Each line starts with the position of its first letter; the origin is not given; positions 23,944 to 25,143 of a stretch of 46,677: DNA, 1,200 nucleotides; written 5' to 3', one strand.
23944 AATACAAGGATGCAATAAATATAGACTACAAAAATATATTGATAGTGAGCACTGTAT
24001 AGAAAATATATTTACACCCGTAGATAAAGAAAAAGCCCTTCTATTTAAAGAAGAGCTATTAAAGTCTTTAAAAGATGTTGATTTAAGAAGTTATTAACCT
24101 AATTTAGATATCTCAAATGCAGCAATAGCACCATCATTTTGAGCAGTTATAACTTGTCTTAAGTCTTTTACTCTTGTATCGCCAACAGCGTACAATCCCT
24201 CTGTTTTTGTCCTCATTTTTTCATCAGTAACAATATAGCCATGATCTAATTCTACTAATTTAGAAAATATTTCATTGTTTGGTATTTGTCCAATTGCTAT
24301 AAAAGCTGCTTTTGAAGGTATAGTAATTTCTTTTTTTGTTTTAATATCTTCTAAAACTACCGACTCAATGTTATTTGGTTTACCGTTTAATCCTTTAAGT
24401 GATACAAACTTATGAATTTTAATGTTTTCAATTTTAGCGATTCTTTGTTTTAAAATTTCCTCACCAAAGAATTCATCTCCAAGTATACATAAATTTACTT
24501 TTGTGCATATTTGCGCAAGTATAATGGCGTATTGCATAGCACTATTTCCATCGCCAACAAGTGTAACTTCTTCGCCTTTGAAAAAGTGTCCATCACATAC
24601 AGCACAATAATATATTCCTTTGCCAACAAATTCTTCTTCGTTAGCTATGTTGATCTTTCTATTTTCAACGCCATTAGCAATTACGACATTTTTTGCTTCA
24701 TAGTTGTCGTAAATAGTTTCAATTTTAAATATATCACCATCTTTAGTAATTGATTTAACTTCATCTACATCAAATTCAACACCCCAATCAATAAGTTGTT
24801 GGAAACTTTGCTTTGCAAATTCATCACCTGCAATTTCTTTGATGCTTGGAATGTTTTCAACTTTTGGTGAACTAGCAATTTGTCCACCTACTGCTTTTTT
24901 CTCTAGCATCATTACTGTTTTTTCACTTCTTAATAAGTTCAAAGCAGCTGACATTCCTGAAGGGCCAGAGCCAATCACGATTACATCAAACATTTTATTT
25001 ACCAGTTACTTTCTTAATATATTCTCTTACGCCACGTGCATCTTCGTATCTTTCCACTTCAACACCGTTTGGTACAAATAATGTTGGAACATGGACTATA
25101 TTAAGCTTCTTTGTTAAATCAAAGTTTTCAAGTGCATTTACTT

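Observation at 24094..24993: Thioredoxin reductase appears unable to bind NADPH: probable ferredoxin/flavodoxin- or NADH-fed enzyme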

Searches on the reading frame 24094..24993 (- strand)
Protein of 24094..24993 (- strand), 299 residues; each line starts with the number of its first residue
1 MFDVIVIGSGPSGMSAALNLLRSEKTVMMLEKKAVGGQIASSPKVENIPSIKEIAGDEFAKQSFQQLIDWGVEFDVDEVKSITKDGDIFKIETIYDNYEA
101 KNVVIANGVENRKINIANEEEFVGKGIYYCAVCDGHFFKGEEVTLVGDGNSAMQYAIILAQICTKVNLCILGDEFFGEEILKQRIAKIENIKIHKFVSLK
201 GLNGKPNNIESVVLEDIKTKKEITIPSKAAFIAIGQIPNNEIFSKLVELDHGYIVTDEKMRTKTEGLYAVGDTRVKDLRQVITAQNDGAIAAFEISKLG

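Call 3: search_protein_families(library=pfam, proteins=[window:24094-24993:-], max_evalue=0.01)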
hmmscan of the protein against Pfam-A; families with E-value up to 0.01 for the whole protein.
window:24094-24993:- (299 aa): 12 families
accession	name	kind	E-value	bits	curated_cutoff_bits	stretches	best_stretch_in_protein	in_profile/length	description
PF07992.20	Pyr_redox_2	-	5.2e-39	134.8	26.1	1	2-288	1-291/291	Pyridine nucleotide-disulphide oxidoreductase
PF13738.12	Pyr_redox_3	-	2.6e-22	79.9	30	2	77-271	102-305/305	Pyridine nucleotide-disulphide oxidoreductase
PF00890.30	FAD_binding_2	-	1e-09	38.5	20.4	1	3-42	1-41/414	FAD binding domain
PF00070.33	Pyr_redox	-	2.1e-07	31.8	22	1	143-216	2-81/82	Pyridine nucleotide-disulphide oxidoreductase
PF03486.20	HI0933_like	-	1.7e-06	28.1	50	1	2-37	1-37/244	HI0933-like protein Rossmann domain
PF12831.13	FAD_oxidored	-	4.3e-06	26.7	27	1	3-43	1-42/416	FAD dependent oxidoreductase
PF01266.30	DAO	-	6.1e-06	26.4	27.9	1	3-37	1-37/353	FAD dependent oxidoreductase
PF13450.12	NAD_binding_8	-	0.00014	22.5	21.9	1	6-42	1-38/68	NAD(P)-binding Rossmann-like domain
PF01946.23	Thi4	-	0.00042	20.1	26.2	1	3-37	19-55/235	Thi4 family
PF01494.25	FAD_binding_3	-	0.0005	19.8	22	1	2-34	2-34/349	FAD binding domain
PF01134.28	GIDA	-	0.0028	17.2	22.1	1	3-33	1-29/391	Glucose inhibited division protein A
PF13454.12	NAD_binding_9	-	0.0073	16.7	21.8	0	6-42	2-43/155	FAD-NAD(P)-binding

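Call 4: search_protein_families(library=ncbifam, proteins=[window:24094-24993:-], max_evalue=0.01)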
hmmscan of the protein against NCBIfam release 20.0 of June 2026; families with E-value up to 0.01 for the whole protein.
window:24094-24993:- (299 aa): 99 families (the best 25 are shown)
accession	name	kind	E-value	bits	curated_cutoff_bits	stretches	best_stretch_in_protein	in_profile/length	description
TIGR01292.1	TRX_reduct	equivalog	3.5e-83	278.8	343.45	1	3-297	2-298/300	thioredoxin-disulfide reductase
TIGR03143.1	AhpF_homolog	hypoth_equivalog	6.8e-75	252.7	687.65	1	1-297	4-306/555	putative alkyl hydroperoxide reductase F subunit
TIGR03140.1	AhpF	equivalog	7.4e-57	193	502.9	1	2-293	213-506/515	alkyl hydroperoxide reductase subunit F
NF007614.0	PRK10262.1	equivalog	4.9e-38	131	644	1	4-295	9-310/321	thioredoxin-disulfide reductase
NF004945.0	PRK06292.2-3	equivalog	1.3e-20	73.7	494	2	74-278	101-309/457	dihydrolipoyl dehydrogenase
TIGR01350.1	lipoamide_DH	equivalog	5.7e-18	64.9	408.8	2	96-295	128-329/461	dihydrolipoyl dehydrogenase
TIGR04018.1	Bthiol_YpdA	hypoth_equivalog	1.3e-17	63.6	339.9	2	77-272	91-287/316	YpdA family putative bacillithiol disulfide reductase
TIGR02053.1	MerA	equivalog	2.8e-13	49.7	454.45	1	55-293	85-326/465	mercury(II) reductase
NF009410.0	PRK12771.1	subfamily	3.7e-13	48.9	516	1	4-296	141-442/566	NAD(P)-binding protein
NF003585.0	PRK05249.1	equivalog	1.1e-12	47.3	465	2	2-40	7-46/464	Si-specific NAD(P)(+) transhydrogenase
NF040505.1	ArsO_flavin_mono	equivalog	1.8e-12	47.4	425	1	78-162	96-182/346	ArsO family NAD(P)H-dependent flavin-containing monooxygenase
NF004776.0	PRK06116.1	equivalog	2.3e-12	46.7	480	1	76-274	108-305/450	glutathione-disulfide reductase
NF004947.0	PRK06292.2-5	equivalog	4.5e-12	45.6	592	1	141-278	170-314/474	dihydrolipoyl dehydrogenase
NF004943.0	PRK06292.2-1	equivalog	7.6e-12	44.7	432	2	97-276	129-310/456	dihydrolipoyl dehydrogenase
NF005883.0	PRK07845.1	equivalog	2e-10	40.2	479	2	3-80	4-77/466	NAD(P)H-quinone dehydrogenase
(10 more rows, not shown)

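Call 5: search_solved_structures(query=window:24094-24993:-, max_evalue=1e-10, show_alignments=2)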
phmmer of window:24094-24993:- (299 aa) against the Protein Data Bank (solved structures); distinct sequences matched with E-value up to 1e-10: 62 (the best 60 are shown).
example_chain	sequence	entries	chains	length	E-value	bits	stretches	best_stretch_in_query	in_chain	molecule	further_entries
7aaw_A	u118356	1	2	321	9.3e-58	199.1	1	2-293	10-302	Thioredoxin reductase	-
5mh4_A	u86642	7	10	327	9.5e-58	199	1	2-297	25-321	Thioredoxin reductase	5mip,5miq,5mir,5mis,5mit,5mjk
4gcm_A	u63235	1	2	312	7.7e-55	189.5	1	2-293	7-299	Thioredoxin reductase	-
5uwy_A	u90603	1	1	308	7.7e-55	189.5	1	1-292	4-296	Thioredoxin reductase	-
7jyp_A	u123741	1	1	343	1.2e-50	175.7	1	2-294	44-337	Thioredoxin reductase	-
4zn0_A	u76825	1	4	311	6.6e-50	173.3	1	1-293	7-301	Thioredoxin reductase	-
2q0k_A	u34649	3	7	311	2.8e-45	158.1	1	1-295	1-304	Thioredoxin reductase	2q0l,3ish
3cty_A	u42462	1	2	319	4.5e-45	157.5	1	2-294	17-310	Thioredoxin reductase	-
2q7v_A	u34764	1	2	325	1.5e-43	152.4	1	2-293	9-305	Thioredoxin reductase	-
5uth_A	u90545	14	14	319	3.7e-43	151.2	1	2-294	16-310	Thioredoxin reductase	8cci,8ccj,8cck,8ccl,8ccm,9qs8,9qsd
3r9u_A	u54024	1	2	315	6.9e-43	150.3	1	1-294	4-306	Thioredoxin reductase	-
9xub_A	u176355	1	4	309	1.6e-42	149.1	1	3-295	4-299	Thioredoxin reductase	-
2a87_A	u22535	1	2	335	2.1e-42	148.7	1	3-295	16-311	Thioredoxin reductase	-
9vv4_A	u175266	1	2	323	2e-40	142.2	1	3-296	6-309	Thioredoxin reductase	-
5u63_A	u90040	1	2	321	4.9e-40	140.9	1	4-295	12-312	Thioredoxin reductase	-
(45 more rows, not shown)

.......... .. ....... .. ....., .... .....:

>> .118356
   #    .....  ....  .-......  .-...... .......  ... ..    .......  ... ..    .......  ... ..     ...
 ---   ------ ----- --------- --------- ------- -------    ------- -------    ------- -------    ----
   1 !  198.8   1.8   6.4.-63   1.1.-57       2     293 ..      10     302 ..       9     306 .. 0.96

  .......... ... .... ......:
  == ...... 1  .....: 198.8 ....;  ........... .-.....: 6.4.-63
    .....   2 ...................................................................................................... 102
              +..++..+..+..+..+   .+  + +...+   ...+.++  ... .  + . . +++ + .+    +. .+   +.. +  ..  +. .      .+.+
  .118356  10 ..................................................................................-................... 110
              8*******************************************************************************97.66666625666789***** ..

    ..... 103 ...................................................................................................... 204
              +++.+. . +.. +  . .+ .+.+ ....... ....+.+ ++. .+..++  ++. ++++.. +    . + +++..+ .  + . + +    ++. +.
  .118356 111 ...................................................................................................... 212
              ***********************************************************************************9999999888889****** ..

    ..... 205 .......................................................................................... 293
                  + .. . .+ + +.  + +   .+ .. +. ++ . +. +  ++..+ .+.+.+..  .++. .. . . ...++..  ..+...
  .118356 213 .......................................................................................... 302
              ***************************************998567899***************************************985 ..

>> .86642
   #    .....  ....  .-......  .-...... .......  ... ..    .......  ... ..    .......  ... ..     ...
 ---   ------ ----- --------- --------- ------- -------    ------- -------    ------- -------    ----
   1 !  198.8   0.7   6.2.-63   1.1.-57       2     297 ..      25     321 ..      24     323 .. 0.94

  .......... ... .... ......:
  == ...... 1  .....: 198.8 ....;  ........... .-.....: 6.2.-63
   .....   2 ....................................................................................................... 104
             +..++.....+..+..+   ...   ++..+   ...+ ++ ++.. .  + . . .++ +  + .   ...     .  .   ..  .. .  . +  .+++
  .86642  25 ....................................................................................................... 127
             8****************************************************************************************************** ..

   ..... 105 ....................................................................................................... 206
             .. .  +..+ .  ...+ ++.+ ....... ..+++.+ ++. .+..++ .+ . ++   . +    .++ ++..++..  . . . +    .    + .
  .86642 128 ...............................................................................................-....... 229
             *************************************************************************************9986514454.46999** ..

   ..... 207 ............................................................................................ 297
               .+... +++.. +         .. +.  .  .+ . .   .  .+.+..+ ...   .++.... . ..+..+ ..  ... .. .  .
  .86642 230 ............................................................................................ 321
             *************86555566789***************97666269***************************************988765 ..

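Call 7: find_homologous_proteins(query=window:24094-24993:-, max_evalue=1e-20)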
Query window:24094-24993:- (299 aa): 4675 proteins with E <= 1e-20 among 6934 candidates; the best 120 are listed.
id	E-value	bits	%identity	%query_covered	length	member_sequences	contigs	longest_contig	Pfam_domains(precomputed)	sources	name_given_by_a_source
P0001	1.4e-189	646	100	100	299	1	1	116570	PF01266.31,PF00890.31,PF07992.21,PF00070.34,PF13738.13,PF03486.21,PF12831.14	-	-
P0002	9.0e-102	358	55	99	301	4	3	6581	PF01266.31,PF13450.13,PF00890.31,PF07992.21,PF00070.34,PF13738.13,PF03486.21,PF01134.29,PF12831.14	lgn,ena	-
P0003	2.4e-101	357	56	98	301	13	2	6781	PF01266.31,PF13450.13,PF00890.31,PF07992.21,PF00070.34,PF13738.13,PF03486.21,PF01134.29,PF12831.14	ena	-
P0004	5.1e-101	356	56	99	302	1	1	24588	PF01266.31,PF13450.13,PF00890.31,PF07992.21,PF00070.34,PF13738.13,PF03486.21,PF01134.29,PF01494.26,PF12831.14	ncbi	-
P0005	1.2e-100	355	55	99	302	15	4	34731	PF01266.31,PF13450.13,PF00890.31,PF07992.21,PF00070.34,PF13738.13,PF03486.21,PF01134.29,PF12831.14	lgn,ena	-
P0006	3.0e-100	353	55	98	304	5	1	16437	PF01266.31,PF13450.13,PF00890.31,PF07992.21,PF13738.13,PF03486.21,PF01494.26,PF12831.14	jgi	jgi:thioredoxin reductase (NADPH)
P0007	3.6e-100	353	55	99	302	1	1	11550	PF01266.31,PF13450.13,PF00890.31,PF07992.21,PF00070.34,PF13738.13,PF03486.21,PF01134.29,PF01494.26,PF12831.14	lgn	-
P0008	4.6e-100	353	55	99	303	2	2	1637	PF01266.31,PF00890.31,PF07992.21,PF00070.34,PF13738.13,PF03486.21,PF01134.29,PF12831.14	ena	-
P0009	4.7e-100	353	55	99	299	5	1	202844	PF01266.31,PF13450.13,PF00890.31,PF07992.21,PF00070.34,PF13738.13,PF03486.21,PF01134.29,PF01494.26,PF12831.14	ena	-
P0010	5.1e-100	353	55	99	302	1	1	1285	PF01266.31,PF13450.13,PF00890.31,PF07992.21,PF00070.34,PF13738.13,PF03486.21,PF01134.29,PF01494.26,PF12831.14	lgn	-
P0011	7.5e-100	352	56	99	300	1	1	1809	PF01266.31,PF13450.13,PF00890.31,PF07992.21,PF00070.34,PF13738.13,PF03486.21,PF01134.29,PF12831.14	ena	-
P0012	1.2e-99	351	56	99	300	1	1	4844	PF01266.31,PF13450.13,PF00890.31,PF07992.21,PF00070.34,PF13738.13,PF03486.21,PF01134.29,PF01494.26,PF12831.14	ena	-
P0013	1.2e-99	351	56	99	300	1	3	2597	PF01266.31,PF13450.13,PF00890.31,PF07992.21,PF00070.34,PF13738.13,PF03486.21,PF01134.29,PF12831.14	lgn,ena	-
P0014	2.3e-99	350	55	99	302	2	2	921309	PF01266.31,PF13450.13,PF00890.31,PF07992.21,PF00070.34,PF13738.13,PF03486.21,PF01134.29,PF12831.14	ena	-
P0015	7.7e-99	349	54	98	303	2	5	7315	PF01266.31,PF13450.13,PF00890.31,PF07992.21,PF00070.34,PF13738.13,PF03486.21,PF01134.29,PF12831.14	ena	-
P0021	2.4e-97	344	55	99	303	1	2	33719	PF01266.31,PF13450.13,PF00890.31,PF07992.21,PF00070.34,PF13738.13,PF03486.21,PF01494.26,PF12831.14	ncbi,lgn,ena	-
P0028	9.2e-97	342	53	99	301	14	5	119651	PF01266.31,PF13450.13,PF00890.31,PF07992.21,PF00070.34,PF13738.13,PF03486.21,PF01134.29,PF12831.14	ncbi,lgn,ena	-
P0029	1.7e-96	341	53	95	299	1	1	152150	PF01266.31,PF13450.13,PF00890.31,PF07992.21,PF00070.34,PF13738.13,PF03486.21,PF12831.14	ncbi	-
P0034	7.3e-96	339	54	99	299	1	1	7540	PF01266.31,PF13450.13,PF00890.31,PF07992.21,PF00070.34,PF13738.13,PF03486.21,PF12831.14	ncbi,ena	-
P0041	1.8e-95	338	52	98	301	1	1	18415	PF01266.31,PF13450.13,PF00890.31,PF07992.21,PF00070.34,PF13738.13,PF03486.21,PF01134.29,PF12831.14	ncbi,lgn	-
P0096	1.3e-93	332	52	99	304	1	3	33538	PF01266.31,PF13450.13,PF00890.31,PF07992.21,PF13738.13,PF03486.21,PF01134.29,PF12831.14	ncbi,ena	-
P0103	1.7e-93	331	53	99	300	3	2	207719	PF01266.31,PF13450.13,PF00890.31,PF07992.21,PF00070.34,PF13738.13,PF03486.21,PF12831.14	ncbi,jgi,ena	-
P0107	2.0e-93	331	53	98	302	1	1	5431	PF01266.31,PF13450.13,PF00890.31,PF07992.21,PF00070.34,PF13738.13,PF03486.21,PF01134.29,PF12831.14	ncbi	-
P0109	2.0e-93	331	52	99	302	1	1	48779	PF01266.31,PF13450.13,PF00890.31,PF07992.21,PF13738.13,PF03486.21,PF01134.29,PF12831.14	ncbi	-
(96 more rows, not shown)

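Call 12: find_related_loci(query=window:24094-24993:-, collection=genome_contigs, flank=6000)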
Query window:24094-24993:- (299 aa) in genome_contigs; peptide patterns used: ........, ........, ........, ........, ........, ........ (x = any residue, [..] = any of these).
306 stretches matched a pattern; 119 encode a relative of the query (tblastn E <= 1e-3); the best 80 are kept; 80 distinct loci.
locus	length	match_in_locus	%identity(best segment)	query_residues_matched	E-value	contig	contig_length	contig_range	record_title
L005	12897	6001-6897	41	1-297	7e-70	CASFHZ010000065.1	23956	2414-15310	uncultured Christensenella sp. isolate SI.B35.metabat-bins.175 genome assembly, contig: SI.B35.metabat-bins.175.fa_k141_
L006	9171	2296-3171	38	1-292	2e-63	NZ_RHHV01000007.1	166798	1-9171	Brevibacillus parabrevis strain NRRL NRS 605 contig_7, whole genome shotgun sequence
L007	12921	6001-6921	39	1-299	1e-62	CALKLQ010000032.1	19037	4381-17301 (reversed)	MAG TPA_asm: uncultured Clostridia bacterium isolate ERR911987_bin.81_CONCOCT_v1.1_MAG genome assembly, contig: ERZ82470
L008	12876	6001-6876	38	2-292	3e-62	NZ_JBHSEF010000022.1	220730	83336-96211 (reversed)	Chryseomicrobium palamuruense strain CCUG 59101 platanus_K_17_124_22, whole genome shotgun sequence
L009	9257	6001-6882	41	3-296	3e-62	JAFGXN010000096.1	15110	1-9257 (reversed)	MAG: Spirochaetales bacterium isolate ZodW_Metabat.38 k87_13858465, whole genome shotgun sequence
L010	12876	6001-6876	38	1-292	5e-60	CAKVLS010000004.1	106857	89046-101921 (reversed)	MAG: uncultured Clostridia bacterium isolate REFINED_METABAT215_TOP10_CONTIGS_1500_ASSEMBLY_K77_MERGED__Hadza_MoBio_hadz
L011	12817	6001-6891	38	1-296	1e-59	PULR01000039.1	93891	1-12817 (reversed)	MAG: Mollicutes bacterium isolate B1Sed10_40m B1-Sed10-C64, whole genome shotgun sequence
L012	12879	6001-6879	36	1-292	3e-58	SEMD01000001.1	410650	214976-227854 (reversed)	Sporolactobacillus sp. THM7-4 NODE_1_length_410650_cov_102.393, whole genome shotgun sequence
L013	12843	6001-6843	36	2-283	3e-58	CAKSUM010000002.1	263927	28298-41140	MAG: uncultured Clostridia bacterium isolate REFINED_METABAT215_TOP10_CONTIGS_1500_ASSEMBLY_K77_MERGED__Hadza_MoBio_hadz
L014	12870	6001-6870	37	3-292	2e-57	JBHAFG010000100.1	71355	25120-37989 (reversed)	MAG: Treponema sp. isolate Meta-D_MAG_136 Meta-D__365004, whole genome shotgun sequence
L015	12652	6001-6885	38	1-294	2e-57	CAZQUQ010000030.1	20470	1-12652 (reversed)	MAG TPA_asm: uncultured Oscillospiraceae bacterium isolate SRP167436_co1_27 genome assembly, contig: NODE_4046_length_20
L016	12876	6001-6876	38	1-292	4e-57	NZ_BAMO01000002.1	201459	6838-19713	Caldalkalibacillus mannanilyticus JCM 10596, whole genome shotgun sequence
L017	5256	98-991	34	2-297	3e-57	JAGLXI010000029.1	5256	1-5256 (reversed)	MAG: Candidatus Zixiibacteriota bacterium isolate RS_12_5 ZL285.bin.5.fa_29, whole genome shotgun sequence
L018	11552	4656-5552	37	1-296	1e-55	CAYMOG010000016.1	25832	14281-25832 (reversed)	MAG TPA_asm: uncultured Oscillospiraceae bacterium isolate SRP274231_co1_322 genome assembly, contig: NODE_1366_length_2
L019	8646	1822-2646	37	22-296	8e-55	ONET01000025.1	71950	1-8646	uncultured Treponema sp. isolate RUG239 genome assembly, contig: scaffold_621, whole genome shotgun sequence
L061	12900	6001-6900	33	1-297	4e-39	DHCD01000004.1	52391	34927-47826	MAG TPA_asm: Syntrophomonas sp. UBA4911 UBA4911_contig_1669, whole genome shotgun sequence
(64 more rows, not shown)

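Call 16: find_related_loci(query=A1, collection=genome_contigs, flank=6000)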
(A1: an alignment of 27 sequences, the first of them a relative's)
Query A1 (299 aa) in genome_contigs; peptide patterns used: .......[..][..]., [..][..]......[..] (x = any residue, [..] = any of these).
600 stretches matched a pattern (row limit reached: there are more); 597 encode a relative of the query (tblastn E <= 1e-3); the best 80 are kept; 80 distinct loci.
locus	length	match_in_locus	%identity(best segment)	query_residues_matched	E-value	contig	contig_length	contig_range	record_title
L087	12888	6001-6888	53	1-297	1e-100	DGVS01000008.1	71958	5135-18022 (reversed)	MAG TPA_asm: Bacillales bacterium UBA4278 UBA4278_contig_1725, whole genome shotgun sequence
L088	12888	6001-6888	52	1-297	1e-100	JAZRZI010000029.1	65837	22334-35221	MAG: Bacilli bacterium isolate T1900044948_TA20190001.MAGScoT_cleanbin_000043 SGB_3510_k141_396675, whole genome shotgun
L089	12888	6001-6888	51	1-297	2e-97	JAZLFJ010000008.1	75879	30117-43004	MAG: Bacilli bacterium isolate T1900045004_TA20190066.MAGScoT_cleanbin_000114 SGB_4339_k141_1186055, whole genome shotgu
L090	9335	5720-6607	51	1-297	2e-97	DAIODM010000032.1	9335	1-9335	MAG TPA_asm: Candidatus Onthovivens sp. isolate CTOTU1924 NODE_2778_length_9335_cov_18.661638, whole genome shotgun sequ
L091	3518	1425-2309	49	2-297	2e-97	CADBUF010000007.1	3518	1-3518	MAG: uncultured Erysipelotrichaceae bacterium isolate RUG14307 genome assembly, contig: RUG14307_asm_7, whole genome sho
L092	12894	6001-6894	50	1-297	2e-94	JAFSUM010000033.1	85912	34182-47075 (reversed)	MAG: Bacilli bacterium isolate RGIG3485 Goat_Rumen.Co__c2564322, whole genome shotgun sequence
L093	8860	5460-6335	48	1-292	1e-90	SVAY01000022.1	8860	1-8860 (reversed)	MAG: Erysipelotrichaceae bacterium isolate SIG214 NODE_4764_length_8860_cov_287.424912, whole genome shotgun sequence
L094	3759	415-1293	48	1-297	3e-90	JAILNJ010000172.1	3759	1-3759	MAG: Gammaproteobacteria bacterium isolate RUI277 k141_14871518_flag=1_multi=8.0000_len=3759, whole genome shotgun seque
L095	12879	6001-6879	47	1-294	5e-89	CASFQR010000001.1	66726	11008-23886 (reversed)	uncultured bacterium isolate T20_L4_324324_idba_bin.108 genome assembly, contig: T20_L4_324324_idba_bin.108.fa_scaffold_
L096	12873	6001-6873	46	1-292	1e-88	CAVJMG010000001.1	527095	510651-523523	uncultured Bacteroidales bacterium isolate H07654-L1_cleanbin_000028 genome assembly, contig: Spades_H07654-L1_contig_1,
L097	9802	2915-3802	47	1-297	7e-88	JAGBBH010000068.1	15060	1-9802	MAG: Clostridia bacterium isolate RGIG8962 Water_deer_Rectum-2__c372419, whole genome shotgun sequence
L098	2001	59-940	45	3-296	2e-90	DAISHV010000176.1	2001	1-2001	MAG TPA_asm: Bacillota bacterium isolate CTOTU1930 NODE_28560_length_2001_cov_10.864337, whole genome shotgun sequence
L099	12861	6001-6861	45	2-288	2e-86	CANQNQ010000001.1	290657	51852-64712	MAG: uncultured Clostridia bacterium isolate Lapin-012__bin42 genome assembly, contig: Lapin-012__NODE_17_length_290657_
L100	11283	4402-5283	45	1-296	9e-84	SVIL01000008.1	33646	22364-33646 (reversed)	MAG: Clostridiales bacterium isolate SIG408 NODE_27383_length_33646_cov_1.337152, whole genome shotgun sequence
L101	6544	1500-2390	46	1-296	1e-83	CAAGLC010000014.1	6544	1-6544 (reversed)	MAG TPA_asm: Clostridia bacterium, isolate HGM11431, WGS project CAAGLC010000000 data, contig: SRS476346_73_k119_62237,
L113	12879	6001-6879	45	1-292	2e-78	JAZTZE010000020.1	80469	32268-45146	MAG: Christensenellaceae bacterium isolate T1900045324_YK20190013.MAGScoT_cleanbin_000032 SGB_6417_k141_321675, whole ge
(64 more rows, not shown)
